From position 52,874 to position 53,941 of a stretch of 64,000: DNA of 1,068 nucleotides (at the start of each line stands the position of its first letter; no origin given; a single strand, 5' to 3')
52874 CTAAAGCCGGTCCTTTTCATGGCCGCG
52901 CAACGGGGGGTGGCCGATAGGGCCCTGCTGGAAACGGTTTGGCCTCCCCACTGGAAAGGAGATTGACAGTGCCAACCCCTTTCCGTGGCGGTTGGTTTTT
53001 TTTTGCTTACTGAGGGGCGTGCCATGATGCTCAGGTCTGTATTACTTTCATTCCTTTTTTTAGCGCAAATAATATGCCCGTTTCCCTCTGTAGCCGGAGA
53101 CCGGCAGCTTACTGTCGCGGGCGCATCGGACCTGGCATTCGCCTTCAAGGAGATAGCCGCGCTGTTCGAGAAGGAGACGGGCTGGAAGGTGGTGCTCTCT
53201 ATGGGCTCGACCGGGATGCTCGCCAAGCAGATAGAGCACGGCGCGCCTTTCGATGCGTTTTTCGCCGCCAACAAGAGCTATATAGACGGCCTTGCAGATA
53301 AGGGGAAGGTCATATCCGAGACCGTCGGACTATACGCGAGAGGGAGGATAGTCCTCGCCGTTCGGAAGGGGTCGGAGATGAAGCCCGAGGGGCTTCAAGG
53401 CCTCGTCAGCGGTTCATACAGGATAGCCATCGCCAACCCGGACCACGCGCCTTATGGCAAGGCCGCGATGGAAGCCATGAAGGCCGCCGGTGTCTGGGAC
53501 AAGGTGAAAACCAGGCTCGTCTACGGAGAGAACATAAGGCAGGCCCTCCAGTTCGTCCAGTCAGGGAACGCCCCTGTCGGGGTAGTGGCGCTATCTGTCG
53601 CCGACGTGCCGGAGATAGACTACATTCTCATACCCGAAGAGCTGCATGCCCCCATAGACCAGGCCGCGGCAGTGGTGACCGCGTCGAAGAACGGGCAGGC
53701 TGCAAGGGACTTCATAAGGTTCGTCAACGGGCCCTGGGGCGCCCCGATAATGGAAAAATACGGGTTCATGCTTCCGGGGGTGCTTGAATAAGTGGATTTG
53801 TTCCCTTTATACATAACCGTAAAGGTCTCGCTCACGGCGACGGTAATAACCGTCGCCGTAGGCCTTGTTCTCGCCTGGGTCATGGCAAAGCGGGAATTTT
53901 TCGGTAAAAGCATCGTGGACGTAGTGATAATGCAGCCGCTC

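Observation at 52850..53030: Moco-riboswitch-like leader with intrinsic terminator upstream of modABC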

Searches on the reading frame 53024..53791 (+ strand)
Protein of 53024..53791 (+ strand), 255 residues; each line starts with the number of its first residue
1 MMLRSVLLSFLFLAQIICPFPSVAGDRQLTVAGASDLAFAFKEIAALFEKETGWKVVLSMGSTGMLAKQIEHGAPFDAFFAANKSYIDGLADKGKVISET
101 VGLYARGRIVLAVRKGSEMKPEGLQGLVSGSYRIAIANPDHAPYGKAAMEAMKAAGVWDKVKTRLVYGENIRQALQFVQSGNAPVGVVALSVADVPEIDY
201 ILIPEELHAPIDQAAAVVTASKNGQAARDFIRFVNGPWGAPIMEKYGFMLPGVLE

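Call 8: search_protein_families(library=ncbifam, proteins=[window:53024-53791:+])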
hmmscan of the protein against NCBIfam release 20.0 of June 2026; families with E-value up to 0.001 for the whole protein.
window:53024-53791:+ (255 aa): 7 families
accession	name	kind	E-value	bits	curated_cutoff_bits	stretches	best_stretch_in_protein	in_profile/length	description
TIGR01256.1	modA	equivalog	2.5e-62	210.6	62.5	1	34-247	1-217/217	molybdate ABC transporter substrate-binding protein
NF007958.0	PRK10677.1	equivalog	3.6e-35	121.2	253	1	24-249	23-254/256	molybdate ABC transporter substrate-binding protein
NF002918.0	PRK03537.1-4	equivalog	1.3e-15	57.4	288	1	26-178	5-152/246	molybdate ABC transporter substrate-binding protein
NF002917.0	PRK03537.1-3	equivalog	2.6e-12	46.5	264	1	16-157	12-152/267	molybdate ABC transporter substrate-binding protein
NF002919.0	PRK03537.1-6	equivalog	3.3e-09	36.6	482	1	29-157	34-162/275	molybdate ABC transporter substrate-binding protein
NF002916.0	PRK03537.1-2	equivalog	2e-07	30.8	359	1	29-152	5-127/244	molybdate ABC transporter substrate-binding protein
NF002915.0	PRK03537.1-1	equivalog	0.0005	19.6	383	1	37-147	9-114/236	molybdate ABC transporter substrate-binding protein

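Call 9: search_protein_families(library=pfam, proteins=[window:53024-53791:+])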
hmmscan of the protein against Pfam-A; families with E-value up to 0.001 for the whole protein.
window:53024-53791:+ (255 aa): 2 families
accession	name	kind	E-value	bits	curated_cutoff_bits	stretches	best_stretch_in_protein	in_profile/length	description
PF13531.11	SBP_bac_11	-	3.5e-65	220.4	25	1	29-248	1-226/227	Bacterial extracellular solute-binding protein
PF01547.30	SBP_bac_1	-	1.7e-13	51.7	26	1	40-237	9-303/307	Bacterial extracellular solute-binding protein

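Call 19: find_related_loci(query=window:53024-53791:+, collection=genome_contigs, flank=6000)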
Query window:53024-53791:+ (255 aa) in genome_contigs; peptide patterns used: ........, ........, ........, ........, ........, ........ (x = any residue, [..] = any of these).
131 stretches matched a pattern; 5 encode a relative of the query (tblastn E <= 1e-3); 5 distinct loci.
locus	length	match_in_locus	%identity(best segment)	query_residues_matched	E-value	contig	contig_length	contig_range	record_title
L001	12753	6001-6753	73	2-251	4e-120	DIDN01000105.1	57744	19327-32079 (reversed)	MAG TPA_asm: Deltaproteobacteria bacterium UBA5799 UBA5799_contig_301, whole genome shotgun sequence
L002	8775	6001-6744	35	6-249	7e-35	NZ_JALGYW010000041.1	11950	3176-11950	Maribellus sp. YY47 NODE_41, whole genome shotgun sequence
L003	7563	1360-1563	31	10-77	2e-5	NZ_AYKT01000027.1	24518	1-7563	Geobacillus thermodenitrificans subsp. thermodenitrificans DSM 465 contig32, whole genome shotgun sequence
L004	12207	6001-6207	31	9-77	5e-5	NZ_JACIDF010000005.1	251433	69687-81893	Anoxybacteroides rupiense strain DSM 17127 Ga0373222_05, whole genome shotgun sequence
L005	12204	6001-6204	31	10-77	6e-5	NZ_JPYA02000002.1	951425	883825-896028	Geobacillus icigianus strain G1w1 2, whole genome shotgun sequence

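Call 21: find_homologous_proteins(query=window:53024-53791:+, max_evalue=1e-20)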
Query window:53024-53791:+ (255 aa): 6417 proteins with E <= 1e-20 among 8000 candidates; the best 120 are listed.
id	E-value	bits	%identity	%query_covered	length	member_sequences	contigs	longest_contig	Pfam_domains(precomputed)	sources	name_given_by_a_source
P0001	1.2e-161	554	100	100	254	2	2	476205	PF13531.12,PF01547.31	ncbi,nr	ncbi:MAG: molybdate ABC transporter substrate-binding protein [Deltaproteobacteria bacterium]|nr:mol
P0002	3.5e-134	464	84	98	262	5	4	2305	PF13531.12,PF01547.31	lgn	-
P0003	2.5e-122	425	78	98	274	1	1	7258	PF13531.12,PF01547.31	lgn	-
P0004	1.1e-119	416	76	98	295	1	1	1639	PF13531.12,PF01547.31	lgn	-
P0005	9.3e-113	394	73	98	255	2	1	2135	PF13531.12,PF01547.31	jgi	jgi:molybdate transport system substrate-binding protein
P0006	2.5e-111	389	74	97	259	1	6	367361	PF13531.12,PF12974.13,PF01547.31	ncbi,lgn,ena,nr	ncbi:MAG: molybdate ABC transporter substrate-binding protein [Deltaproteobacteria bacterium]|nr:mol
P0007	2.3e-110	386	72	95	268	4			PF13531.12,PF01547.31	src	-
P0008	2.0e-109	383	71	98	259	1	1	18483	PF13531.12,PF12974.13,PF01547.31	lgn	-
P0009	3.6e-107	375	71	92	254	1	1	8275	PF13531.12,PF01547.31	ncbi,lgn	-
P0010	1.9e-106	373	69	98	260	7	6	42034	PF13531.12,PF12974.13,PF01547.31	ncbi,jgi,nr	ncbi:MAG: molybdate ABC transporter substrate-binding protein [Deltaproteobacteria bacterium GWA2_55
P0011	5.8e-103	362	73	91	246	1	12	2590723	PF13531.12,PF12974.13,PF01547.31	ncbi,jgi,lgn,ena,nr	ncbi:MAG TPA: molybdate ABC transporter substrate-binding protein [Deltaproteobacteria bacterium]|nr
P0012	1.6e-99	350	69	97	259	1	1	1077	PF13531.12,PF01547.31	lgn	-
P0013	8.3e-98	345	71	89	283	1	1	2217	PF13531.12,PF01547.31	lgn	-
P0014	2.4e-92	327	63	96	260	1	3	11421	PF13531.12,PF01547.31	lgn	-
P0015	1.3e-91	325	67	91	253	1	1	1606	PF13531.12,PF01547.31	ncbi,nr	ncbi:MAG: molybdate ABC transporter substrate-binding protein, partial [Deltaproteobacteria bacteriu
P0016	1.4e-90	321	62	98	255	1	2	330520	PF13531.12,PF01547.31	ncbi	-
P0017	1.1e-89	318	61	97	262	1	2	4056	PF13531.12,PF12974.13,PF01547.31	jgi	jgi:molybdate transport system substrate-binding protein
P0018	1.2e-89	318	61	98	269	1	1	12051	PF13531.12,PF01547.31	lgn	-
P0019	1.2e-89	318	62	98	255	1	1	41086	PF13531.12,PF01547.31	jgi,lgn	-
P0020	3.7e-89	316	61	98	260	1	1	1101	PF13531.12,PF01547.31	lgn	-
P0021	7.3e-89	316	61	97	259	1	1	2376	PF13531.12,PF01547.31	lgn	-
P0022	3.4e-88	313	64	95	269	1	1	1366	PF13531.12,PF01547.31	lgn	-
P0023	3.4e-88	313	62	92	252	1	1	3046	PF13531.12,PF01547.31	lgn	-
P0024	4.0e-88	313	59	98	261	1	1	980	PF13531.12,PF01547.31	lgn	-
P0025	5.0e-88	313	61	98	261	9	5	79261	PF13531.12,PF01547.31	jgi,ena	-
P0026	6.3e-88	312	61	97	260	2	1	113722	PF13531.12,PF01547.31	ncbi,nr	ncbi:MAG: molybdate ABC transporter substrate-binding protein [Deltaproteobacteria bacterium]|nr:mol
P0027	8.2e-88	312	62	96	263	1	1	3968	PF13531.12,PF12974.13,PF01547.31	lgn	-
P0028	2.5e-87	311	62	99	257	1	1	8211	PF13531.12,PF12974.13,PF01547.31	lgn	-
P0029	2.7e-87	310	58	99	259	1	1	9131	PF13531.12,PF01547.31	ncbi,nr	ncbi:MAG: molybdate ABC transporter substrate-binding protein [Deltaproteobacteria bacterium]|nr:mol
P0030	3.4e-87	310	64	91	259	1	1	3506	PF13531.12,PF12974.13,PF01547.31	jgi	jgi:molybdate transport system substrate-binding protein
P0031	4.5e-87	310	62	94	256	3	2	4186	PF13531.12,PF01547.31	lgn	-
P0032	9.4e-87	309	63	91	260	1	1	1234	PF13531.12,PF01547.31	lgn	-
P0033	1.1e-86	308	62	91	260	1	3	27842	PF13531.12,PF01547.31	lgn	-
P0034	1.4e-86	308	60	92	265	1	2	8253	PF13531.12,PF01547.31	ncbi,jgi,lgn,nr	ncbi:MAG: molybdate ABC transporter substrate-binding protein [Nitrospirae bacterium]|nr:molybdate A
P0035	1.7e-86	308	58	99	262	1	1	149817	PF13531.12,PF12974.13,PF01547.31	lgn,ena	-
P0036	2.4e-86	307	59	98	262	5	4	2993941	PF13531.12,PF01547.31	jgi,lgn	jgi:molybdate transport system substrate-binding protein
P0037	2.5e-86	307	58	98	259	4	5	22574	PF13531.12,PF12974.13,PF01547.31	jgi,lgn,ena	-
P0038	2.6e-86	307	61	97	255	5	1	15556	PF13531.12,PF01547.31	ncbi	-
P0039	4.3e-86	306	60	96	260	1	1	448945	PF13531.12,PF12974.13,PF01547.31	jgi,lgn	jgi:molybdate transport system substrate-binding protein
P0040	4.3e-86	306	61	98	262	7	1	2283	PF13531.12,PF13343.12,PF12974.13,PF01547.31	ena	-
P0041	4.7e-86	306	58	98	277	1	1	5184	PF13531.12,PF01547.31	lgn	-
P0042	1.3e-85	305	60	95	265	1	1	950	PF13531.12,PF01547.31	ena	-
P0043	2.8e-85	304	58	99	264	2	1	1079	PF13531.12,PF01547.31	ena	-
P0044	3.5e-85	303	61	97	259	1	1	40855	PF13531.12,PF12974.13,PF01547.31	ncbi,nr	ncbi:MAG: molybdate ABC transporter substrate-binding protein [Deltaproteobacteria bacterium]|nr:mol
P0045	5.3e-85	303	59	97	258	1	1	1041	PF13531.12,PF01547.31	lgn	-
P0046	5.5e-85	303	57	99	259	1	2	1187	PF13531.12,PF12974.13,PF01547.31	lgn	-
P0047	5.7e-85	303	57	96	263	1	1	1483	PF13531.12,PF12974.13,PF01547.31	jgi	-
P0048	5.9e-85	303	61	90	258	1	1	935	PF13531.12,PF12974.13,PF01547.31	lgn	-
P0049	9.4e-85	302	60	90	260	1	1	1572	PF13531.12,PF12974.13,PF01547.31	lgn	-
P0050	1.2e-84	302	60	96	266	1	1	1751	PF13531.12,PF01547.31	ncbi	-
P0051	1.4e-84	301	59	98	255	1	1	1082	PF13531.12,PF01547.31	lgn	-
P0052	1.5e-84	301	58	98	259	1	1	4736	PF13531.12,PF12974.13,PF01547.31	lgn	-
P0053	3.5e-84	300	62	87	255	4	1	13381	PF13531.12,PF01547.31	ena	-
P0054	5.3e-84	300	60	92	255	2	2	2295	PF13531.12,PF01547.31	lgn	-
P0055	5.3e-84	300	60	97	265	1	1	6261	PF13531.12,PF12974.13,PF01547.31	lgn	-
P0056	8.5e-84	299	58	90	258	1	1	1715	PF13531.12,PF01547.31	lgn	-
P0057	1.0e-83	299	61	91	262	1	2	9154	PF13531.12,PF12974.13,PF01547.31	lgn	-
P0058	1.9e-83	298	60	90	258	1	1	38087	PF13531.12,PF12974.13,PF01547.31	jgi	-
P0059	2.2e-83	298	59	96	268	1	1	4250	PF13531.12,PF01547.31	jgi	-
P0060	2.2e-83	298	61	89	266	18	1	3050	PF13531.12,PF01547.31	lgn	-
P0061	2.5e-83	297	58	98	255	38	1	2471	PF13531.12,PF01547.31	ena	-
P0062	3.3e-83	297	59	96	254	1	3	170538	PF13531.12,PF01547.31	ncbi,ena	-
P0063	5.1e-83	296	60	97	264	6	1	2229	PF13531.12,PF12974.13,PF01547.31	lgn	-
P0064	7.0e-83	296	56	96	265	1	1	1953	PF13531.12,PF12974.13,PF01547.31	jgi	jgi:molybdate transport system substrate-binding protein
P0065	7.6e-83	296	60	96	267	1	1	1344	PF13531.12,PF01547.31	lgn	-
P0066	8.7e-83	296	60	90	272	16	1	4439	PF13531.12,PF01547.31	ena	-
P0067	8.9e-83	296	60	96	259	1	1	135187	PF13531.12,PF12974.13,PF01547.31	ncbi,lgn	-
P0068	9.4e-83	296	57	97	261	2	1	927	PF13531.12,PF01547.31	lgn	-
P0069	1.0e-82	295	56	97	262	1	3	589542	PF13531.12,PF01547.31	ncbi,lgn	-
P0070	1.1e-82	295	62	86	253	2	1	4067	PF13531.12,PF12974.13,PF01547.31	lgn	-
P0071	1.1e-82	295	60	95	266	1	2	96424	PF13531.12,PF01547.31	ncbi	-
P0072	1.2e-82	295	58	97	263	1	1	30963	PF13531.12,PF12974.13,PF01547.31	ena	-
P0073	1.2e-82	295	58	97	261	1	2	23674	PF13531.12,PF01547.31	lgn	-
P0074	1.3e-82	295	61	89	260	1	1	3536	PF13531.12,PF01547.31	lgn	-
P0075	1.5e-82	295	58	97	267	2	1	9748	PF13531.12,PF01547.31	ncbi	-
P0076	1.9e-82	295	56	97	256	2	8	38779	PF13531.12,PF12974.13,PF01547.31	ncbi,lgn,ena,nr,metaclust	ncbi:MAG: molybdate ABC transporter substrate-binding protein [Deltaproteobacteria bacterium GWC2_42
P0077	1.9e-82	294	57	97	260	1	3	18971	PF13531.12,PF01547.31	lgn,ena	-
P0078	3.2e-82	294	58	96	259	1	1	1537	PF13531.12,PF13343.12,PF01547.31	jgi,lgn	-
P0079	3.2e-82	294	62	92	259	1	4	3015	PF13531.12,PF13343.12,PF01547.31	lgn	-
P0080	3.2e-82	294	59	93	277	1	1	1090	PF13531.12,PF01547.31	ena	-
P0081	3.7e-82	294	58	95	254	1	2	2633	PF13531.12,PF01547.31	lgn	-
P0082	5.6e-82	293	56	98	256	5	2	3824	PF13531.12,PF01547.31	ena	-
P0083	5.9e-82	293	56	96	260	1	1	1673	PF13531.12,PF01547.31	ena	-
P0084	8.6e-82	292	61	90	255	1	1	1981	PF13531.12,PF01547.31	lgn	-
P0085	9.9e-82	292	61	91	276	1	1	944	PF13531.12,PF01547.31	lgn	-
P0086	1.3e-81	292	56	97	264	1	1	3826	PF13531.12,PF01547.31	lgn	-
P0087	1.4e-81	292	59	96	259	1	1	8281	PF13531.12,PF01547.31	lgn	-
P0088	1.6e-81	291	60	88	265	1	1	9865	PF13531.12,PF01547.31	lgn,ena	-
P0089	2.7e-81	291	59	89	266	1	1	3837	PF13531.12,PF01547.31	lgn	-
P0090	3.5e-81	290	59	90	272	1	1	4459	PF13531.12,PF01547.31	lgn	-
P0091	3.7e-81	290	55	98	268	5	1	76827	PF13531.12,PF01547.31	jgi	jgi:molybdate transport system substrate-binding protein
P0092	3.8e-81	290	60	89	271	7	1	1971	PF13531.12,PF01547.31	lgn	-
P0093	4.9e-81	290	61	89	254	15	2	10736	PF13531.12,PF01547.31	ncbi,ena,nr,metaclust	ncbi:MAG: molybdate ABC transporter substrate-binding protein [Nitrospirae bacterium RIFCSPLOW2_12_4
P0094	5.8e-81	290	60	88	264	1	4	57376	PF13531.12,PF01547.31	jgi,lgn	jgi:molybdate transport system substrate-binding protein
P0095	6.2e-81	290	58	88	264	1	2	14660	PF13531.12,PF12974.13,PF01547.31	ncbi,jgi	-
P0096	6.5e-81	289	57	98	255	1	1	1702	PF13531.12,PF01547.31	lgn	-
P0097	7.6e-81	289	56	97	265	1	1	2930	PF13531.12,PF01547.31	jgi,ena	-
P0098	8.3e-81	289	61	92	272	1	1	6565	PF13531.12,PF12974.13,PF01547.31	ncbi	-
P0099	8.8e-81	289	59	92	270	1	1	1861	PF13531.12,PF12974.13,PF01547.31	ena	-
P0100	8.9e-81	289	63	88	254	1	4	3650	PF13531.12,PF12974.13,PF01547.31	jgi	jgi:molybdate transport system substrate-binding protein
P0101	9.4e-81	289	58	98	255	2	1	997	PF13531.12,PF12974.13,PF01547.31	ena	-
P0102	9.5e-81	289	61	88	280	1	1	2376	PF13531.12,PF12974.13,PF01547.31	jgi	jgi:molybdate transport system substrate-binding protein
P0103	1.1e-80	289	61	89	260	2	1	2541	PF13531.12,PF01547.31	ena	-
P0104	1.3e-80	289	60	88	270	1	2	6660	PF13531.12,PF01547.31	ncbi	-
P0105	1.3e-80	288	57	96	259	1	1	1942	PF13531.12,PF01547.31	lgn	-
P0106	1.4e-80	288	60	95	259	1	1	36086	PF13531.12,PF13343.12,PF01547.31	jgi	jgi:molybdate transport system substrate-binding protein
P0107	1.4e-80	288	56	98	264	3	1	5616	PF13531.12,PF01547.31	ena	-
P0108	1.4e-80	288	58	98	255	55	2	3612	PF13531.12,PF12974.13,PF01547.31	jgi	jgi:molybdate transport system substrate-binding protein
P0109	1.5e-80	288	61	89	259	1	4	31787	PF13531.12,PF01547.31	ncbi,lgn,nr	ncbi:MAG: molybdate ABC transporter substrate-binding protein [Nitrospirae bacterium]|nr:molybdate A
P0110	1.5e-80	288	55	99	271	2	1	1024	PF13531.12,PF12974.13,PF01547.31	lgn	-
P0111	1.7e-80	288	58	98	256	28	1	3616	PF13531.12,PF12974.13,PF01547.31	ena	-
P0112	2.0e-80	288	58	98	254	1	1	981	PF13531.12,PF12974.13,PF01547.31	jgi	jgi:molybdate transport system substrate-binding protein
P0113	2.0e-80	288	59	88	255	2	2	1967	PF13531.12,PF12974.13,PF01547.31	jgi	jgi:molybdate transport system substrate-binding protein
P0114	2.2e-80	288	58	97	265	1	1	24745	PF13531.12,PF01547.31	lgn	-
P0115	2.3e-80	288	63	88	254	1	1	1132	PF13531.12,PF12974.13,PF01547.31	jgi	jgi:molybdate transport system substrate-binding protein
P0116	2.7e-80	287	58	88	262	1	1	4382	PF13531.12,PF12974.13,PF01547.31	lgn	-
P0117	3.1e-80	287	60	89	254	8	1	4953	PF13531.12,PF01547.31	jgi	-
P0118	3.2e-80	287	56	99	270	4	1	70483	PF13531.12,PF12974.13,PF01547.31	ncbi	-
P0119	3.5e-80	287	62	91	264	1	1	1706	PF13531.12,PF01547.31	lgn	-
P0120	4.1e-80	287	60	88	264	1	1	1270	PF13531.12,PF01547.31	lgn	-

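Call 23: find_encoding_contigs(protein=P0001, flank=10000, max_places=3)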
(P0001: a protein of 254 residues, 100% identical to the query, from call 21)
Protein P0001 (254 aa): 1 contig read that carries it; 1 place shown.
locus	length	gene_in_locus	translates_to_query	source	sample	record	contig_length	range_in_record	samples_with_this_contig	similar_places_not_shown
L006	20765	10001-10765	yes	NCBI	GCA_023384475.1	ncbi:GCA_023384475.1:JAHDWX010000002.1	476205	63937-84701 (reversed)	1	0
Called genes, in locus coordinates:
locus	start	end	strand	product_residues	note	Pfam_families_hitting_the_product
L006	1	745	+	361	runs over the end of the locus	PF01888:CbiD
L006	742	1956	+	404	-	PF00590:TP_methylase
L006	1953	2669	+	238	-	PF00590:TP_methylase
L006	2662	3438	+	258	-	PF00590:TP_methylase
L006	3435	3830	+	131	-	PF04892:VanZ-LLP1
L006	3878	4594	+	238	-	PF02633:Creatininase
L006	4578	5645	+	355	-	PF11760:CbiG_N, PF01890:CbiG_C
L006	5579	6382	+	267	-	PF00590:TP_methylase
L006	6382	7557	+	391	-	PF01676:Metalloenzyme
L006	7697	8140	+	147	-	PF13560:HTH_31, PF01381:HTH_3, PF07238:PilZ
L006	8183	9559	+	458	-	PF00989:PAS, PF13426:PAS_9, PF00989:PAS, PF13188:PAS_8, PF08448:PAS_4, PF13426:PAS_9, PF08447:PAS_3, PF00512:HisKA, +1 more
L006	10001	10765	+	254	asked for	PF01547:SBP_bac_1, PF13531:SBP_bac_11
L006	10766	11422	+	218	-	PF00528:BPD_transp_1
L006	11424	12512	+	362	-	PF00005:ABC_tran, PF13304:AAA_21 (weak), PF03459:TOBE (faint)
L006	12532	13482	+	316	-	PF01545:Cation_efflux, PF16916:ZT_dimer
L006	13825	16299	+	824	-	PF20437:LonC_helical, PF13654:AAA_32, PF20436:LonB_AAA-LID, PF05362:Lon_C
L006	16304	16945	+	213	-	PF04055:Radical_SAM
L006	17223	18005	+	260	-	PF01578:Cytochrom_C_asm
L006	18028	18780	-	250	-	PF13489:Methyltransf_23 (weak), PF05175:MTS (weak), PF13649:Methyltransf_25, PF13847:Methyltransf_31, PF08241:Methyltransf_11, PF08242:Methyltransf_12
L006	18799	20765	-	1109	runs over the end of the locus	PF05359:DUF748, PF13116:YhdP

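Call 28: find_encoding_contigs(protein=P0006, flank=3000, max_places=3)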
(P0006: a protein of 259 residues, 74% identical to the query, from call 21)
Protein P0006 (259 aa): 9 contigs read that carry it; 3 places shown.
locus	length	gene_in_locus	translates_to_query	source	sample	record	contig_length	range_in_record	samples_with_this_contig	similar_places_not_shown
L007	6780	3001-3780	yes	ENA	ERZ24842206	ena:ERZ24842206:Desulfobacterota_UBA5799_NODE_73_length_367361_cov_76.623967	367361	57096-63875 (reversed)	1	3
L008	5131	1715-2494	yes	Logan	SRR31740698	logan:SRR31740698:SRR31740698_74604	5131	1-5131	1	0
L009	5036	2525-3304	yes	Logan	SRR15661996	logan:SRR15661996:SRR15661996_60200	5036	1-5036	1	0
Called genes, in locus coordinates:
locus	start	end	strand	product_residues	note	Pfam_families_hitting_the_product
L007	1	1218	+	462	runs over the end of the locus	PF00989:PAS, PF13426:PAS_9, PF00989:PAS, PF13188:PAS_8, PF08448:PAS_4, PF13426:PAS_9, PF00512:HisKA, PF02518:HATPase_c, +2 more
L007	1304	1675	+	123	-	PF00126:HTH_1 (weak)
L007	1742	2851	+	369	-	PF07396:Porin_O_P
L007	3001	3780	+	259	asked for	PF13531:SBP_bac_11, PF01547:SBP_bac_1, PF12974:Phosphonate-bd (weak)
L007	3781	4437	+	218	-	PF00528:BPD_transp_1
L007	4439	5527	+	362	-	PF00005:ABC_tran, PF13304:AAA_21 (faint)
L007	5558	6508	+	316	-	PF01545:Cation_efflux, PF16916:ZT_dimer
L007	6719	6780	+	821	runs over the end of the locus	PF20437:LonC_helical, PF13654:AAA_32, PF20436:LonB_AAA-LID, PF05362:Lon_C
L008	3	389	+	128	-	?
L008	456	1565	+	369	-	PF07396:Porin_O_P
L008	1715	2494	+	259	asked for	PF13531:SBP_bac_11, PF01547:SBP_bac_1, PF12974:Phosphonate-bd (weak)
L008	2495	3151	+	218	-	PF00528:BPD_transp_1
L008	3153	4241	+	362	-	PF00005:ABC_tran, PF13304:AAA_21 (faint)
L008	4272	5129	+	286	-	?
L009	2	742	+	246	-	?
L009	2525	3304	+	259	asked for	PF13531:SBP_bac_11, PF01547:SBP_bac_1, PF12974:Phosphonate-bd (weak)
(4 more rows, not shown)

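Call 29: find_encoding_contigs(protein=P0010, flank=3000, max_places=3)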
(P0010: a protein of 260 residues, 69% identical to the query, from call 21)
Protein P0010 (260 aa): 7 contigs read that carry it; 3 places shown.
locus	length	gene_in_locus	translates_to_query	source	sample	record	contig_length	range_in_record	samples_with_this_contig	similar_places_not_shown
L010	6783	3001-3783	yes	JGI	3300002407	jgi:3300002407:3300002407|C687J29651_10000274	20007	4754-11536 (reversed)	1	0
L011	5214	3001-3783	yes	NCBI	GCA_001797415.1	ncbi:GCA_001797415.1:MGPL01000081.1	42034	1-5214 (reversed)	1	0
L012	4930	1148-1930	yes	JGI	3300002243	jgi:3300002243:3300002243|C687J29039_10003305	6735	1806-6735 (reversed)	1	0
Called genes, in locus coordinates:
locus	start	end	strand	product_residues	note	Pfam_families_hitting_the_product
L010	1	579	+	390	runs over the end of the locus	PF01676:Metalloenzyme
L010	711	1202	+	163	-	PF01381:HTH_3, PF13560:HTH_31, PF07238:PilZ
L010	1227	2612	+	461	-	PF00989:PAS, PF08448:PAS_4 (weak), PF13426:PAS_9 (weak), PF00989:PAS, PF08448:PAS_4, PF13426:PAS_9, PF00512:HisKA, PF02518:HATPase_c, +3 more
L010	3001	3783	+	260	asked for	PF12974:Phosphonate-bd (weak), PF13531:SBP_bac_11, PF01547:SBP_bac_1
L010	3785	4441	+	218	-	PF00528:BPD_transp_1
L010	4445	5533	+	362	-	PF00005:ABC_tran, PF13304:AAA_21 (faint)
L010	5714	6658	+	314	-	PF01545:Cation_efflux, PF16916:ZT_dimer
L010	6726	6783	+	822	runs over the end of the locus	PF20437:LonC_helical, PF13654:AAA_32, PF20436:LonB_AAA-LID, PF05362:Lon_C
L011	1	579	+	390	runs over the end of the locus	PF01676:Metalloenzyme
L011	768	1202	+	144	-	PF01381:HTH_3 (weak), PF07238:PilZ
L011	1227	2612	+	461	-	PF00989:PAS, PF08448:PAS_4 (weak), PF13426:PAS_9 (weak), PF00989:PAS, PF08448:PAS_4, PF13426:PAS_9, PF00512:HisKA, PF02518:HATPase_c, +3 more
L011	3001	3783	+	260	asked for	PF12974:Phosphonate-bd (weak), PF13531:SBP_bac_11, PF01547:SBP_bac_1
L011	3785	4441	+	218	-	PF00528:BPD_transp_1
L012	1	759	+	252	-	?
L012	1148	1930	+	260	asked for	PF12974:Phosphonate-bd (weak), PF13531:SBP_bac_11, PF01547:SBP_bac_1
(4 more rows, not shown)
